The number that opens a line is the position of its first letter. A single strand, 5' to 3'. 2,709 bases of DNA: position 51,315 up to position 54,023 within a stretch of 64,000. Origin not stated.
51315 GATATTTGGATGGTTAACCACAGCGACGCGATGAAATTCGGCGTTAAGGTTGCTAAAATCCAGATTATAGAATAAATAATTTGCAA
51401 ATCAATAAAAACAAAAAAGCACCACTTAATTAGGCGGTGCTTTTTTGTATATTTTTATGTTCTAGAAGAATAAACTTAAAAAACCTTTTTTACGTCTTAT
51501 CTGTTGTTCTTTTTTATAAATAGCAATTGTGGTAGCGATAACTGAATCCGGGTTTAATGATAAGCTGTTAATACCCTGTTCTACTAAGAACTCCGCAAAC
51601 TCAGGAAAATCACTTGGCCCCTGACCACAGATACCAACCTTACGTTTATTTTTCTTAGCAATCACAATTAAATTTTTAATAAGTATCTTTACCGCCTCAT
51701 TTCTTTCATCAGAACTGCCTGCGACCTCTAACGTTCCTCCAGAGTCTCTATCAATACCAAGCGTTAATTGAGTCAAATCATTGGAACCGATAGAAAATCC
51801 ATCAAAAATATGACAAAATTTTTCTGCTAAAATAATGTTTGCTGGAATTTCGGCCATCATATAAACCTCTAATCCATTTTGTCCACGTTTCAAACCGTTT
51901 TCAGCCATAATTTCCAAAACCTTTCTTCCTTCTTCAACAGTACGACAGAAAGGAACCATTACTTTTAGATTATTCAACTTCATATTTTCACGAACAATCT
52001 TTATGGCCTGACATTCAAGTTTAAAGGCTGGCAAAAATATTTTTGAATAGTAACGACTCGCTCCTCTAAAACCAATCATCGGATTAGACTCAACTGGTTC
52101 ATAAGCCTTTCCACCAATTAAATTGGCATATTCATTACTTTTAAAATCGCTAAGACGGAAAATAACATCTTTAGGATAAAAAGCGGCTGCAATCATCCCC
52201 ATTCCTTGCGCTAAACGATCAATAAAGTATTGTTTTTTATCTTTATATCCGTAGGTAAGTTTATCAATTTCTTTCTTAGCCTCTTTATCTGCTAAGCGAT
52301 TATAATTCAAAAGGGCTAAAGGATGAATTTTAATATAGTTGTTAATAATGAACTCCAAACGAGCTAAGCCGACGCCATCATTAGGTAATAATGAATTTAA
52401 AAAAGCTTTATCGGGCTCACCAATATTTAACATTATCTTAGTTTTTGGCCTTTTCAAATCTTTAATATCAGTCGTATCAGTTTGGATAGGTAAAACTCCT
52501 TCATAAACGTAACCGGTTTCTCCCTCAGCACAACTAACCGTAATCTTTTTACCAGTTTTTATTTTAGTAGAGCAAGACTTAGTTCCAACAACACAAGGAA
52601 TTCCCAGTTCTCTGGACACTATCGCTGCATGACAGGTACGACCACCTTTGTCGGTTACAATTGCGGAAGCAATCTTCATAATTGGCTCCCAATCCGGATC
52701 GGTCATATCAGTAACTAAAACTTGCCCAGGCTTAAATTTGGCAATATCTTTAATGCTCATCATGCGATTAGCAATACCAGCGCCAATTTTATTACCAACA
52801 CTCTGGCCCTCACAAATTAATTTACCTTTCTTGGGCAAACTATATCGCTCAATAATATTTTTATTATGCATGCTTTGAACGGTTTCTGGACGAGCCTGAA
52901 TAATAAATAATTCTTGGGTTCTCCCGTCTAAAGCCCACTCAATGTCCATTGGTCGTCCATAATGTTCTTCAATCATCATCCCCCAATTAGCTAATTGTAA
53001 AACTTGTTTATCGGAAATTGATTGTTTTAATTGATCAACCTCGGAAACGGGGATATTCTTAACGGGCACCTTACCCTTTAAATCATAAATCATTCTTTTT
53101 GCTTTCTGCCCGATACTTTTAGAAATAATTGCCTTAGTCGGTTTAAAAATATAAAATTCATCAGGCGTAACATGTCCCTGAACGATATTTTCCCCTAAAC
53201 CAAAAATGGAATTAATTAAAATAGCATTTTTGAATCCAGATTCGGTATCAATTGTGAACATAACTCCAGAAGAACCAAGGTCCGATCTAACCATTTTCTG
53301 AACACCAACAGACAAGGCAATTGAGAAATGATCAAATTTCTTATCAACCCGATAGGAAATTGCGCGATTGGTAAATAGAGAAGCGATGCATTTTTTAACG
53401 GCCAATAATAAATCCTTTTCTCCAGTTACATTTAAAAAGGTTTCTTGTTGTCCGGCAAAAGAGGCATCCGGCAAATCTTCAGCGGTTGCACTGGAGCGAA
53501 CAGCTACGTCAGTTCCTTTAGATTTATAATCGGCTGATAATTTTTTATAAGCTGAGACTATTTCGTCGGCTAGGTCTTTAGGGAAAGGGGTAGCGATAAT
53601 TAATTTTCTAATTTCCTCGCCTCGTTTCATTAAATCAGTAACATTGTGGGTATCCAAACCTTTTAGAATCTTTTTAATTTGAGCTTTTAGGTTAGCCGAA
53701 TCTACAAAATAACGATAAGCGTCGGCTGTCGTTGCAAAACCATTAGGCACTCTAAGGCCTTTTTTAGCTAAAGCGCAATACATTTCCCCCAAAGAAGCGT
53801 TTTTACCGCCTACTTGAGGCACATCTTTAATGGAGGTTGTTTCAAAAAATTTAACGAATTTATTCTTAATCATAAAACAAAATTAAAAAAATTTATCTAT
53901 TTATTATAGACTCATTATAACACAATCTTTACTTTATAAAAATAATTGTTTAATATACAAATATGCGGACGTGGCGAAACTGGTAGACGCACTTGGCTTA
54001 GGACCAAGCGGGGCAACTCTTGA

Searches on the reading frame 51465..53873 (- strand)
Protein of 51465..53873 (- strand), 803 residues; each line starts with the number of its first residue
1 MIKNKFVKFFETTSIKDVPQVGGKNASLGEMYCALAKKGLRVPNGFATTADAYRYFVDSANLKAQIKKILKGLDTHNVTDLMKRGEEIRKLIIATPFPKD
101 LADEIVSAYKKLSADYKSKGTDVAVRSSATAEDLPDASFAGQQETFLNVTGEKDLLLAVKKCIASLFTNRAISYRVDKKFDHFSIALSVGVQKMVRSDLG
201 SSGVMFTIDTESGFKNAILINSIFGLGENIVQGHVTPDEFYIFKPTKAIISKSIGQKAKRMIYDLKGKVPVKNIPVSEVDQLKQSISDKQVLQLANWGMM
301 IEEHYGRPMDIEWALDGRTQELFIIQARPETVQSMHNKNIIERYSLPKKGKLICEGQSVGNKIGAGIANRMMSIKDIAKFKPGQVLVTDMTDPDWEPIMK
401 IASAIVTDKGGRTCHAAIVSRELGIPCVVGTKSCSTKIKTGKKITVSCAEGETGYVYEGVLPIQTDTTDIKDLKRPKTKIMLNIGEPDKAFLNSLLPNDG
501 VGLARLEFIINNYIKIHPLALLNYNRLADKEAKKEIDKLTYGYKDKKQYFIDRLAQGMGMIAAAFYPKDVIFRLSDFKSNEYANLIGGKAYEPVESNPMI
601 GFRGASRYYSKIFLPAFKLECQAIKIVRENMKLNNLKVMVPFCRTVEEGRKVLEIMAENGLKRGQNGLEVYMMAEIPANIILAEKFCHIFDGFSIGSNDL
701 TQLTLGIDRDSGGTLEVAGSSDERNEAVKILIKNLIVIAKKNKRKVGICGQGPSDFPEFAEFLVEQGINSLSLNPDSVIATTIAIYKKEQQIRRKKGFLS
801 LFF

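Call 9: search_protein_families(library=pfam, max_evalue=0.0001, proteins=[window:51465-53873:-])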
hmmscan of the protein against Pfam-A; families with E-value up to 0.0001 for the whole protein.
seq(803 aa): 3 families
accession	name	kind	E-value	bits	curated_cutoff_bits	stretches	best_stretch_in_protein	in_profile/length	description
PF01326.24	PPDK_N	-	1.1e-125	419.7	27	1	19-341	2-320/328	Pyruvate phosphate dikinase, AMP/ATP-binding domain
PF02896.24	PEP-utilizers_C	-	1e-54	186.2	22.8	1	476-787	18-290/293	PEP-utilising enzyme, PEP-binding domain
PF00391.29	PEP-utilizers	-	7.7e-26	89.9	23.1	1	380-451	1-72/72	PEP-utilising enzyme, mobile domain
